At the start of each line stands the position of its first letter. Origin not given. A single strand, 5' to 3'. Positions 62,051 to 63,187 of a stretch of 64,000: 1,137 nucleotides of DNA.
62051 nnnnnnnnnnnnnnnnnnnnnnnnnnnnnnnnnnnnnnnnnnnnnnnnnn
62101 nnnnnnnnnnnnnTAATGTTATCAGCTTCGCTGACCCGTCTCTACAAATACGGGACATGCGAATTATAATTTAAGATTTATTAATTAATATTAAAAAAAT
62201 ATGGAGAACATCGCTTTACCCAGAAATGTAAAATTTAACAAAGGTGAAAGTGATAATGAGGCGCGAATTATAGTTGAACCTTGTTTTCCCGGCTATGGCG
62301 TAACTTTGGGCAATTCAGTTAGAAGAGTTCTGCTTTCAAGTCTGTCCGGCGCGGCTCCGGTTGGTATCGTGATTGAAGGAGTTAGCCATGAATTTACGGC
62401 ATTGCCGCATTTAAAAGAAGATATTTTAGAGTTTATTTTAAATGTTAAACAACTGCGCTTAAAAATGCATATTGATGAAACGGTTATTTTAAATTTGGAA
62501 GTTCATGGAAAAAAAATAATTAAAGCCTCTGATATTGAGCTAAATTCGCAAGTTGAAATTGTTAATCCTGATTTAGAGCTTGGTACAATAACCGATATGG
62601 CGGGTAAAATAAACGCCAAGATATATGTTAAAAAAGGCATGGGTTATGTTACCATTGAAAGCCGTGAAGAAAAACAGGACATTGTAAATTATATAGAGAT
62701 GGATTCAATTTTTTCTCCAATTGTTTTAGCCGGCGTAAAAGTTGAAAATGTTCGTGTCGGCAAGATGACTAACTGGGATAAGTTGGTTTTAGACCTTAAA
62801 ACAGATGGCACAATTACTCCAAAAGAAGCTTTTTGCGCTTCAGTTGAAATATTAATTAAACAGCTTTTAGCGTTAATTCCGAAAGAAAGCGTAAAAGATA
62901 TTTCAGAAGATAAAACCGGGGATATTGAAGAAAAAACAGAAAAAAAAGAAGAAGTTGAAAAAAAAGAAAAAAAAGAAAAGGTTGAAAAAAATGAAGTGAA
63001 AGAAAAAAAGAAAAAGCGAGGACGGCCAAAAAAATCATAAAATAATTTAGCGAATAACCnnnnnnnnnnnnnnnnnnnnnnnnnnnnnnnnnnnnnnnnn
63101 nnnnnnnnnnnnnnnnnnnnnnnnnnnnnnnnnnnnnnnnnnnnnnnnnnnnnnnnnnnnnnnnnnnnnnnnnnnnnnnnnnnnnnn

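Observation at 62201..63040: RpoA lacks the alpha-CTD and instead ends in a lysine/glutamate linker plus a canonical AT-hook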

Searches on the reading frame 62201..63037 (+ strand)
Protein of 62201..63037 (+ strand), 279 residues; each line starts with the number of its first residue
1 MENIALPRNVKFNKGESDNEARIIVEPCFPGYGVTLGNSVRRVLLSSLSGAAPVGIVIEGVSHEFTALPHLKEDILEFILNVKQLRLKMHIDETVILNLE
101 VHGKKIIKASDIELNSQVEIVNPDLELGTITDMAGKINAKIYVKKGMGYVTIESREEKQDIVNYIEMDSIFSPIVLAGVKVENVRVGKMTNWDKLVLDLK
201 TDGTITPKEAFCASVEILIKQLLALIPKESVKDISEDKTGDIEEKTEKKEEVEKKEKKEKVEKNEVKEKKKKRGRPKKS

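Call 3: search_protein_families(library=pfam, proteins=[window:62201-63037:+], max_evalue=1)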
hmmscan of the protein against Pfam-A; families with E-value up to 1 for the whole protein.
window:62201-63037:+ (279 aa): 6 families
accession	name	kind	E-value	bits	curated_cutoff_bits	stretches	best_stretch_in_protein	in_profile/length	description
PF01000.31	RNA_pol_A_bac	-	3.9e-26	92.1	33.9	1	57-172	2-119/119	RNA polymerase Rpb3/RpoA insert domain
PF01193.29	RNA_pol_L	-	1.1e-16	60.8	24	1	26-222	1-74/74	RNA polymerase Rpb3/Rpb11 dimerisation domain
PF24837.1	AMIN-like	-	0.017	15.6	27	1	180-205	2-27/129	AMIN-like domain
PF13656.11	RNA_pol_L_2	-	0.039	14.1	27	0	193-223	40-70/75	RNA polymerase Rpb3/Rpb11 dimerisation domain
PF06757.18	Ins_allergen_rp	-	0.058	13.7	23.2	1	151-266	50-152/174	Insect allergen related repeat, nitrile-specifier detoxification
PF20644.2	Rrn7_cyclin_N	-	0.28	11.7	24.1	1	208-272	15-76/126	Rrn7/TAF1B, N-terminal cyclin domain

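Call 4: search_protein_families(library=ncbifam, proteins=[window:62201-63037:+], max_evalue=0.1)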
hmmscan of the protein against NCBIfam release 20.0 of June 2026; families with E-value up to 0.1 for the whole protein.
window:62201-63037:+ (279 aa): 10 families
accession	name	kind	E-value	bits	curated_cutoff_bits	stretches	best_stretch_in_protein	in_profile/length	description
NF003519.0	PRK05182.2-5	equivalog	3.8e-71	239.6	277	1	1-261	1-257/320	DNA-directed RNA polymerase subunit alpha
TIGR02027.1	rpoA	equivalog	4.3e-66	223.1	227.8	1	21-259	2-227/298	DNA-directed RNA polymerase subunit alpha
NF003513.0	PRK05182.1-2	equivalog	8.5e-65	218.9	302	1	3-247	8-236/338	DNA-directed RNA polymerase subunit alpha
NF003515.0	PRK05182.2-1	equivalog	8.8e-63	212.4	406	1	4-252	4-248/314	DNA-directed RNA polymerase subunit alpha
NF003517.0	PRK05182.2-3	equivalog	9.7e-63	212.2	356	1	3-249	7-255/344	DNA-directed RNA polymerase subunit alpha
NF003516.0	PRK05182.2-2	equivalog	5.1e-59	200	353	1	16-241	16-240/315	DNA-directed RNA polymerase subunit alpha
NF003514.0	PRK05182.1-4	equivalog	2.1e-54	184.4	434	1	17-225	15-221/338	DNA-directed RNA polymerase subunit alpha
NF003518.0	PRK05182.2-4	equivalog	1.2e-51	175.8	523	1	15-231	13-228/312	DNA-directed RNA polymerase subunit alpha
NF002233.0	PRK01146.1-1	equivalog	0.0024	17.8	79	1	192-218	50-76/92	DNA-directed RNA polymerase subunit L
NF002535.0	PRK02079.1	equivalog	0.045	13.6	101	0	36-83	38-84/92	pyrroloquinoline quinone biosynthesis peptide chaperone PqqD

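Call 5: find_homologous_proteins(query=window:62201-63037:+, max_evalue=1e-10)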
Query window:62201-63037:+ (279 aa): 7387 proteins with E <= 1e-10 among 8000 candidates; the best 120 are listed.
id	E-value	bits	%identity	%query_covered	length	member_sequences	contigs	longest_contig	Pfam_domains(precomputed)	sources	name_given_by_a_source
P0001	3.0e-171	586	100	100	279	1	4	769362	PF01000.32,PF01193.30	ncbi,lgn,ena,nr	ncbi:DNA-directed RNA polymerase subunit alpha [Candidatus Parcubacteria bacterium]|nr:DNA-directed 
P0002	3.3e-145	500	85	86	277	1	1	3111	PF01000.32,PF01193.30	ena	-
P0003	7.8e-140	483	80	100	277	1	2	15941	PF01000.32,PF01193.30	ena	-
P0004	1.4e-134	465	85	83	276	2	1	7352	PF01000.32,PF01193.30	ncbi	-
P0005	3.2e-133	461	84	83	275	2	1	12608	PF01000.32,PF01193.30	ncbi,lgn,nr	ncbi:MAG: DNA-directed RNA polymerase subunit alpha [Patescibacteria group bacterium]|nr:DNA-directe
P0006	1.5e-131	455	84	83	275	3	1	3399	PF01000.32,PF01193.30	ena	-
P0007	1.9e-131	455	84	89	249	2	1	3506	PF01000.32,PF01193.30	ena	-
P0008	3.9e-129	448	84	83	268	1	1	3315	PF01000.32,PF01193.30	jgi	-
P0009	7.6e-115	401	69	100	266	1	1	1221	PF01000.32,PF01193.30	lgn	-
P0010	3.5e-111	389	68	100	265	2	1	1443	PF01000.32,PF01193.30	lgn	-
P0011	8.5e-109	381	70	81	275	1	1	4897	PF01000.32,PF01193.30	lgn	-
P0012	1.8e-108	380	67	100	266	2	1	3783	PF01000.32,PF01193.30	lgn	-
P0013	1.2e-106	374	70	81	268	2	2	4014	PF01000.32,PF01193.30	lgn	-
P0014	6.3e-105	368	70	80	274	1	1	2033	PF01000.32,PF01193.30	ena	-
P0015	1.3e-104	367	62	100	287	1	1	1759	PF01000.32,PF01193.30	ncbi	-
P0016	3.7e-103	363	69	80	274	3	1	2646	PF01000.32,PF01193.30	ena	-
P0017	4.8e-102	359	65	84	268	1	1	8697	PF01000.32,PF01193.30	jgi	-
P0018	2.2e-101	357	69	82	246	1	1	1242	PF01000.32,PF01193.30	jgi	-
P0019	4.3e-101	356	68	80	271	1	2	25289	PF01000.32,PF01193.30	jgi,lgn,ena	-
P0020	1.9e-99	350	68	81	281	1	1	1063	PF01000.32,PF01193.30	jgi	jgi:DNA-directed RNA polymerase subunit alpha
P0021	8.5e-99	348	71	80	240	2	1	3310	PF01000.32,PF01193.30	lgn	-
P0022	1.3e-98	348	61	93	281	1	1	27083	PF01000.32,PF01193.30,PF13656.12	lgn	-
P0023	4.1e-98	346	58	100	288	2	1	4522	PF01000.32,PF01193.30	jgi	-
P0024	7.3e-98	345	62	92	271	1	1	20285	PF01000.32,PF01193.30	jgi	jgi:DNA-directed RNA polymerase subunit alpha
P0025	9.2e-98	345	62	90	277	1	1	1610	PF01000.32,PF01193.30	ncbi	-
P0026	1.3e-97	344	58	100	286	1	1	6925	PF01000.32,PF01193.30,PF13656.12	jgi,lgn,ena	-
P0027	2.8e-97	343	62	89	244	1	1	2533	PF01000.32,PF01193.30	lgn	-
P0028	3.5e-97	343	69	80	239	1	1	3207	PF01000.32,PF01193.30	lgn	-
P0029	5.0e-97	342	60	100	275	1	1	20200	PF01000.32,PF01193.30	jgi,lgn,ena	-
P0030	6.9e-97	342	67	81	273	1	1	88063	PF01000.32,PF01193.30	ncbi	-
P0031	7.2e-97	342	66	81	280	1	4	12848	PF01000.32,PF01193.30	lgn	-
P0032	1.0e-96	341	65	81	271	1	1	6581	PF01000.32,PF01193.30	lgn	-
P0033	1.2e-96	341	61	100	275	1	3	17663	PF01000.32,PF01193.30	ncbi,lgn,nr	ncbi:DNA-directed RNA polymerase subunit alpha [Candidatus Falkowbacteria bacterium]|nr:DNA-directed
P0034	2.0e-96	340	67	81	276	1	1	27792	PF01000.32,PF01193.30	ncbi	-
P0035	2.1e-96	340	68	80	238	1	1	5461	PF01000.32,PF01193.30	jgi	-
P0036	2.2e-96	340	56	100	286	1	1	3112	PF01000.32,PF01193.30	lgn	-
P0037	3.2e-96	340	63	91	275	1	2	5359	PF01000.32,PF01193.30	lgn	-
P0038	3.3e-96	340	65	81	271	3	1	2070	PF01000.32,PF01193.30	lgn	-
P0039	4.2e-96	339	68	80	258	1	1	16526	PF01000.32,PF01193.30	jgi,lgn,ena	-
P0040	4.4e-96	339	61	90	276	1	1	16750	PF01000.32,PF01193.30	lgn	-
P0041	6.0e-96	339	58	100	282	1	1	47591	PF01000.32,PF01193.30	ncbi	ncbi:MAG: DNA-directed RNA polymerase subunit alpha [Candidatus Falkowbacteria bacterium]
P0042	7.1e-96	339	61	86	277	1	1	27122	PF01000.32,PF01193.30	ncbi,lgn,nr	ncbi:MAG: DNA-directed RNA polymerase subunit alpha [Patescibacteria group bacterium]|nr:DNA-directe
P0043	7.3e-96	339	63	82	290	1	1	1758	PF01000.32,PF01193.30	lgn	-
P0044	8.1e-96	338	65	81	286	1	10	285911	PF01000.32,PF01193.30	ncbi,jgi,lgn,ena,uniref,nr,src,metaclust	ncbi:DNA-directed RNA polymerase subunit alpha [Candidatus Falkowbacteria bacterium RIFOXYB2_FULL_47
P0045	8.2e-96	338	68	81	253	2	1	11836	PF01000.32,PF01193.30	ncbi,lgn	-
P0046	1.2e-95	338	59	100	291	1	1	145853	PF01000.32,PF01193.30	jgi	-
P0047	1.3e-95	338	59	98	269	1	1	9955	PF01000.32,PF01193.30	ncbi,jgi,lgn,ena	jgi:DNA-directed RNA polymerase subunit alpha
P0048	3.7e-95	336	64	86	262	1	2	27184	PF01000.32,PF01193.30,PF13656.12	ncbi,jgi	jgi:DNA-directed RNA polymerase subunit alpha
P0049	3.9e-95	336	63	95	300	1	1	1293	PF01000.32,PF01193.30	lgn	-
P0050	6.4e-95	335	64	81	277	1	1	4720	PF01000.32,PF01193.30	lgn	-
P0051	6.9e-95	335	64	81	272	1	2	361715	PF01000.32,PF01193.30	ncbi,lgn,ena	-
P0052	8.8e-95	335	61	82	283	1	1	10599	PF01000.32,PF01193.30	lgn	-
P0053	9.2e-95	335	61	90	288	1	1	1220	PF01000.32,PF01193.30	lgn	-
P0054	9.4e-95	335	65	86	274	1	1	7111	PF01000.32,PF01193.30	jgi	jgi:DNA-directed RNA polymerase subunit alpha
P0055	9.7e-95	335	63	100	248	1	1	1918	PF01000.32,PF01193.30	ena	-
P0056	1.1e-94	335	61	82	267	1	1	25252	PF01000.32,PF01193.30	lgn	-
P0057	1.8e-94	334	58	100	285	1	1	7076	PF01000.32,PF01193.30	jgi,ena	-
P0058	2.5e-94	334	67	81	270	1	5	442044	PF01000.32,PF01193.30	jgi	jgi:DNA-directed RNA polymerase subunit alpha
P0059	2.7e-94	333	59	100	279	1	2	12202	PF01000.32,PF01193.30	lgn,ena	-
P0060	3.1e-94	333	67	81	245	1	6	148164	PF01000.32,PF01193.30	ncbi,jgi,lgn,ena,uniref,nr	ncbi:DNA-directed RNA polymerase subunit alpha [Candidatus Falkowbacteria bacterium RIFOXYB2_FULL_34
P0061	3.4e-94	333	62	87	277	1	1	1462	PF01000.32,PF01193.30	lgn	-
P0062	4.0e-94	333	62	87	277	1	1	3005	PF01000.32,PF01193.30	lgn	-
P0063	4.1e-94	333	62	87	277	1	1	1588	PF01000.32,PF01193.30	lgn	-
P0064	4.4e-94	333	68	82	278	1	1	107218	PF01000.32,PF01193.30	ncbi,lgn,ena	-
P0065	5.1e-94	333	63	85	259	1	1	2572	PF01000.32,PF01193.30,PF13656.12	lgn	-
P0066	1.2e-93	331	59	100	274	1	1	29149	PF01000.32,PF01193.30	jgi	-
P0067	1.2e-93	331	63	82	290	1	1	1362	PF01000.32,PF01193.30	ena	-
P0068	1.2e-93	331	61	99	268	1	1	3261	PF01000.32,PF01193.30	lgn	-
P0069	1.2e-93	331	59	99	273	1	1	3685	PF01000.32,PF01193.30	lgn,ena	-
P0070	1.3e-93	331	66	81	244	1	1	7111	PF01000.32,PF01193.30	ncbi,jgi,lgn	-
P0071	1.6e-93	331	58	100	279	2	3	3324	PF01000.32,PF01193.30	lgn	-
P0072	1.7e-93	331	56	91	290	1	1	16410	PF01000.32,PF01193.30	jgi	jgi:DNA-directed RNA polymerase subunit alpha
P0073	1.8e-93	331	64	81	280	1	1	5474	PF01000.32,PF01193.30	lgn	-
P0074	1.8e-93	331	60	99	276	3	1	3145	PF01000.32,PF01193.30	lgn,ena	-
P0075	1.9e-93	331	58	100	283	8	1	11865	PF01000.32,PF01193.30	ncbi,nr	ncbi:DNA-directed RNA polymerase subunit alpha [Patescibacteria group bacterium]|nr:DNA-directed RNA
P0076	2.0e-93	331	60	99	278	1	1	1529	PF01000.32,PF01193.30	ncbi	-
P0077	2.0e-93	331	59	100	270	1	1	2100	PF01000.32,PF01193.30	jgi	-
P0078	2.4e-93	330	59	86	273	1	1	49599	PF01000.32,PF01193.30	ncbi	ncbi:MAG: DNA-directed RNA polymerase subunit alpha [Candidatus Falkowbacteria bacterium]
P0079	2.5e-93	330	64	81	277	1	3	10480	PF01000.32,PF01193.30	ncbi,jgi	-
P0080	3.4e-93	330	57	100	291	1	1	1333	PF01000.32,PF01193.30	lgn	-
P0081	3.7e-93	330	59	83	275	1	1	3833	PF01000.32,PF01193.30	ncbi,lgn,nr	ncbi:MAG: DNA-directed RNA polymerase subunit alpha [Patescibacteria group bacterium]|nr:DNA-directe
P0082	3.7e-93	330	66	81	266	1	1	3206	PF01000.32,PF01193.30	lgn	-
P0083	3.9e-93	330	65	81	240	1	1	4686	PF01000.32,PF01193.30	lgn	-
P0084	4.2e-93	330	67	80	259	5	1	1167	PF01000.32,PF01193.30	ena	-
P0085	4.8e-93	329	66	80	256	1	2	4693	PF01000.32,PF01193.30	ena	-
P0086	5.3e-93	329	68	81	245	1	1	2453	PF01000.32,PF01193.30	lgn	-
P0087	6.1e-93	329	58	91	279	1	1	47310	PF01000.32,PF01193.30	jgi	-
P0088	6.2e-93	329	58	100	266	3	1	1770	PF01000.32,PF01193.30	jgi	-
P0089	6.5e-93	329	58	98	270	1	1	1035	PF01000.32,PF01193.30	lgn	-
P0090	7.4e-93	329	58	100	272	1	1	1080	PF01000.32,PF01193.30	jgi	-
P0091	7.6e-93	329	64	80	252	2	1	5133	PF01000.32,PF01193.30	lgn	-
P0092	8.3e-93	329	62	87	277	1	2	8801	PF01000.32,PF01193.30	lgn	-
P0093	8.5e-93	329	65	82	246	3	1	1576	PF01000.32,PF01193.30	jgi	jgi:DNA-directed RNA polymerase subunit alpha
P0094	8.8e-93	328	60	90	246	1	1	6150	PF01000.32,PF01193.30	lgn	-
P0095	1.0e-92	328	58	100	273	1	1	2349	PF01000.32,PF01193.30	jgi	jgi:DNA-directed RNA polymerase subunit alpha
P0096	1.1e-92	328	68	81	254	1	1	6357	PF01000.32,PF01193.30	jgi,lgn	jgi:DNA-directed RNA polymerase subunit alpha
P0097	1.1e-92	328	55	100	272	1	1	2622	PF01000.32,PF01193.30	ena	-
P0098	1.2e-92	328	61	81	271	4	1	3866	PF01000.32,PF01193.30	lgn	-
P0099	1.2e-92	328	58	100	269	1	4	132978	PF01000.32,PF01193.30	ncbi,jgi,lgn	jgi:DNA-directed RNA polymerase subunit alpha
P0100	1.3e-92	328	63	81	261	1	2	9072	PF01000.32,PF01193.30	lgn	-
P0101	1.4e-92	328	55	100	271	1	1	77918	PF01000.32,PF01193.30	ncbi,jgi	ncbi:MAG: DNA-directed RNA polymerase subunit alpha [Patescibacteria group bacterium]|jgi:DNA-direct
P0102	1.4e-92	328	60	99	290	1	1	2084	PF01000.32,PF01193.30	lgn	-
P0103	1.4e-92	328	60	99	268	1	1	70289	PF01000.32,PF01193.30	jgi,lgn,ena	-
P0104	1.5e-92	328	65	81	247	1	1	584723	PF01000.32,PF01193.30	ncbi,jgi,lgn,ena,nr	ncbi:DNA-directed RNA polymerase subunit alpha [Candidatus Parcubacteria bacterium]|nr:MAG: DNA-dire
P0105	1.9e-92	327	63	89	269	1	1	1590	PF01000.32,PF01193.30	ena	-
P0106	2.2e-92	327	63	81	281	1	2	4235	PF01000.32,PF01193.30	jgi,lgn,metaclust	metaclust:\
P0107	2.6e-92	327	64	81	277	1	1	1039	PF01000.32,PF01193.30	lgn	-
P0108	2.6e-92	327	58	100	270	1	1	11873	PF01000.32,PF01193.30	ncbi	-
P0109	2.6e-92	327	63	81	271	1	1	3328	PF01000.32,PF01193.30,PF13656.12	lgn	-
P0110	3.1e-92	327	65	80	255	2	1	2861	PF01000.32,PF01193.30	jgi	-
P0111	3.1e-92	327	61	81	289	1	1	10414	PF01000.32,PF01193.30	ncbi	ncbi:DNA-directed RNA polymerase subunit alpha [Patescibacteria group bacterium]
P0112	3.4e-92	327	66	81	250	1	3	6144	PF01000.32,PF01193.30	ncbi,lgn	-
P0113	3.4e-92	327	58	100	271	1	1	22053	PF01000.32,PF01193.30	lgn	-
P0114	3.8e-92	326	64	81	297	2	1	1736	PF01000.32,PF01193.30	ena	-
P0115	6.0e-92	326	65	81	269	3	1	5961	PF01000.32,PF01193.30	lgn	-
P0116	7.1e-92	326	59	88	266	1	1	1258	PF01000.32,PF01193.30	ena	-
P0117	8.4e-92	325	56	99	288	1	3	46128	PF01000.32,PF01193.30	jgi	-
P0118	8.7e-92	325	57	100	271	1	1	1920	PF01000.32,PF01193.30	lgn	-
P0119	8.7e-92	325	63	81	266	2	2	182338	PF01000.32,PF01193.30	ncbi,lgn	-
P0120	9.8e-92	325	56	100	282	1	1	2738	PF01000.32,PF01193.30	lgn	-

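Call 15: search_protein_representatives(protein=window:62201-62884:+)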
Query: 228 residues. Proteins with E-value up to 0.001 (for the whole library): 7833; up to 1e-10: 4461; up to 1e-30: 767. The best 150 are listed.
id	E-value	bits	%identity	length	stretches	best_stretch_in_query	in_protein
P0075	3.3e-87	308.0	63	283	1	1-226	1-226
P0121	2.7e-76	272.3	38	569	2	19-222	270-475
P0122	1.0e-64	234.5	39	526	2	17-222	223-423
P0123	1.1e-61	224.6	48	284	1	1-222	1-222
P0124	6.5e-61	222.0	48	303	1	1-223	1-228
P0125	1.3e-59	217.8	59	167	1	1-167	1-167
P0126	1.3e-59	217.7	51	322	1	4-219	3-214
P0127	3.1e-58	213.3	45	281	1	1-220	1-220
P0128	7.1e-58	212.1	47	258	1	14-225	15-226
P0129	1.9e-57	210.7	45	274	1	4-221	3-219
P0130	4.5e-57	209.5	49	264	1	1-222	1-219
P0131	5.7e-57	209.2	50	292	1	1-222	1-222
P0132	8.9e-57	208.5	48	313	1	2-223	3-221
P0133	3.2e-56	206.7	44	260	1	1-221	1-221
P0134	4.0e-56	206.4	44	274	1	4-220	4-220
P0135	5.1e-56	206.1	46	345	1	1-225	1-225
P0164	7.9e-50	185.8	57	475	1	66-227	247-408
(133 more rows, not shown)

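Call 17: list_cluster_members(proteins=[P0124, P0129, P0131, P0164, P0123, P0127, P0130, P0126, P0132, P0135])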
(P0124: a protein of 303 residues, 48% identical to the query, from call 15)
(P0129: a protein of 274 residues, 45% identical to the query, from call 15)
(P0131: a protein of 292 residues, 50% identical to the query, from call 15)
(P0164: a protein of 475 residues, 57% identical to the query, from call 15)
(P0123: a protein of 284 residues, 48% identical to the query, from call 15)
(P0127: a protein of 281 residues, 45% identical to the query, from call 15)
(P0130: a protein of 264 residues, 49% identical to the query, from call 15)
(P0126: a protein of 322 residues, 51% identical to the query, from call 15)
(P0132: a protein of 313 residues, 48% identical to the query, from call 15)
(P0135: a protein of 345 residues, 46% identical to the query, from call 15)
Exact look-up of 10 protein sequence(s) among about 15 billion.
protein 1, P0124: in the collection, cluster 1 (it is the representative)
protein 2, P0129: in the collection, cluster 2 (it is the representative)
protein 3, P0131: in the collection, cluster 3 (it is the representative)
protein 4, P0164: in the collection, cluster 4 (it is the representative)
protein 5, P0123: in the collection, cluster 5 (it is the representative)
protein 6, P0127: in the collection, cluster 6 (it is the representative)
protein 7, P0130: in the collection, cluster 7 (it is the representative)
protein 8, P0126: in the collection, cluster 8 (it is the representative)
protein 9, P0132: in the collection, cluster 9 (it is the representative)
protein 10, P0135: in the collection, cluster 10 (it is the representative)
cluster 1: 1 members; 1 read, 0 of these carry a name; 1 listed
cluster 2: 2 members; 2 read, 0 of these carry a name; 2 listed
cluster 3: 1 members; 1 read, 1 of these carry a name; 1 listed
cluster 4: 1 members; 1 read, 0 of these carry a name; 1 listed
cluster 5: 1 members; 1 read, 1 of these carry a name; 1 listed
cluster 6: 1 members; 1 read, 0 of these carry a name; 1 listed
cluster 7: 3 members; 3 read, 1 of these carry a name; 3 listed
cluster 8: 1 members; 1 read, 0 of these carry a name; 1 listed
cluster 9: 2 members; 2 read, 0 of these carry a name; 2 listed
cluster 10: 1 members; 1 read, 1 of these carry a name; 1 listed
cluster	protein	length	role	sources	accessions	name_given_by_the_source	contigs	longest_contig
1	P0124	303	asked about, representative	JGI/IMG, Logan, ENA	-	-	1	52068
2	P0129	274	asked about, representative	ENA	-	-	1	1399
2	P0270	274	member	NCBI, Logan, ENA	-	-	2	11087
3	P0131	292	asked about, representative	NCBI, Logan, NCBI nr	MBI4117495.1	MAG: DNA-directed RNA polymerase subunit alpha [Parcubacteria group bacterium] | DNA-directed RNA polymerase subunit alpha [Parcubacteria group bacterium]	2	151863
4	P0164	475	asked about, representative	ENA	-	-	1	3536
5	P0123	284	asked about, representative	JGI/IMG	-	DNA-directed RNA polymerase subunit alpha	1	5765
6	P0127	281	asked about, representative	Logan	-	-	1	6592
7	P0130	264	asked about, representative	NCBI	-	-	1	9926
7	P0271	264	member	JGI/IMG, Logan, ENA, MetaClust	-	\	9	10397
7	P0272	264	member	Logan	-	-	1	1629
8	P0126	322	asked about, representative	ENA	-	-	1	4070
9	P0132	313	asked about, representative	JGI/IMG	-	-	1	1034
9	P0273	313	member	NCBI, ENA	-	-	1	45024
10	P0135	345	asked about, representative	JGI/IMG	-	DNA-directed RNA polymerase subunit alpha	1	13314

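Call 19: find_related_loci(query=A1, collection=genome_contigs, flank=2500)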
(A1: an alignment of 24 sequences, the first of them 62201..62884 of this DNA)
Query A1 (228 aa) in genome_contigs; peptide patterns used: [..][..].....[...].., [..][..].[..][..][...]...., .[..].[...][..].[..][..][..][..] (x = any residue, [..] = any of these).
600 stretches matched a pattern (row limit reached: there are more); 597 encode a relative of the query (tblastn E <= 1e-3); the best 80 are kept; 80 distinct loci.
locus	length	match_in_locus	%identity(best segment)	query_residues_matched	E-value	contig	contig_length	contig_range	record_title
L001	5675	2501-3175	66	1-225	4e-100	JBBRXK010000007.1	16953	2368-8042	MAG: Patescibacteria group bacterium isolate La4_metabat2.191 La4_metabat2.191_K_2594029_L_16953_cov_7.0000, whole genom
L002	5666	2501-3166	64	4-225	2e-94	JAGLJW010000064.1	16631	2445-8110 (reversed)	MAG: Candidatus Parcubacteria bacterium isolate RS_3_8 ROV157_3.bin.8.fa_64, whole genome shotgun sequence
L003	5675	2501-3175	61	1-225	6e-94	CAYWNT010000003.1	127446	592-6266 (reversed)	MAG TPA_asm: uncultured Gammaproteobacteria bacterium isolate SRP077602_co7_178 genome assembly, contig: NODE_327_length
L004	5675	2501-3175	59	1-225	2e-87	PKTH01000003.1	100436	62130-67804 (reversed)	MAG: Candidatus Parcubacteria bacterium isolate BM507 sc_98, whole genome shotgun sequence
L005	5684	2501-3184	54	1-228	7e-81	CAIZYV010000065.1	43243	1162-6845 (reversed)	Candidatus Falkowbacteria bacterium isolate Loc090907-5m_bin-395 genome assembly, contig: bin-395:065/114, whole genome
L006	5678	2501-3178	56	1-226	2e-79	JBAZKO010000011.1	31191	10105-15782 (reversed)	MAG: Patescibacteria group bacterium isolate SO_2017_LW4_145 scaffold_3164_c1_LW137-91_2017, whole genome shotgun sequen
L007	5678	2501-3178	49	1-226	1e-70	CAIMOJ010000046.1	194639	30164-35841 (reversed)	Candidatus Uhrbacteria bacterium isolate LJ_bin-4636 genome assembly, contig: bin-4636:46/76, whole genome shotgun seque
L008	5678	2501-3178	50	1-226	4e-70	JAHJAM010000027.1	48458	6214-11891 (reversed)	MAG: Patescibacteria group bacterium isolate Modern_marine.mb.212 Modern_marine.mb.212_k141_2320739, whole genome shotgu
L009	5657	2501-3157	49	1-219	1e-68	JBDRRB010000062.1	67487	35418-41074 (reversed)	MAG: bacterium isolate MEGAHIT-group-2.75 k141_1004943, whole genome shotgun sequence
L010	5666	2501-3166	49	1-222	4e-68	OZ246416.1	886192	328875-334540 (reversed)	MAG: uncultured Gammaproteobacteria bacterium isolate binchicken_co266_193 genome assembly, chromosome: 1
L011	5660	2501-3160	50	1-219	3e-67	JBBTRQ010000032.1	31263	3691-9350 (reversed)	MAG: Patescibacteria group bacterium isolate H52-bin078_1 H52_bin078_1_000000000032, whole genome shotgun sequence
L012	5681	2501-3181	44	1-228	4e-66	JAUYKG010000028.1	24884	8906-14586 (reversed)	MAG: Candidatus Veblenbacteria bacterium isolate C24_metabat.bin.183 C24_k141_1058672, whole genome shotgun sequence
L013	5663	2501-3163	46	1-222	2e-64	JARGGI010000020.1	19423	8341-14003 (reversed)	MAG: Patescibacteria group bacterium isolate C14-28 NODE_20_length_19423_cov_19.792050, whole genome shotgun sequence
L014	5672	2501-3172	42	1-225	1e-61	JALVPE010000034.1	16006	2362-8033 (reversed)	MAG: Candidatus Moraniibacteriota bacterium isolate A3_metabat1_scaf2bin.079 A3_NODE_2138_length_16006_cov_3.202343, who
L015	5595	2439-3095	44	1-218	5e-60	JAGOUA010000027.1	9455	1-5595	Patescibacteria group bacterium isolate Gw_Eff_bin_454 Gw_Eff_19538_length_9455_cov_10.653302, whole genome shotgun sequ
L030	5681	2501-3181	42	1-222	4e-57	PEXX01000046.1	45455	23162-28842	MAG: Candidatus Kuenenbacteria bacterium CG08_land_8_20_14_0_20_37_23 CG08_land_8_20_14_0.20_scaffold_169_c, whole genom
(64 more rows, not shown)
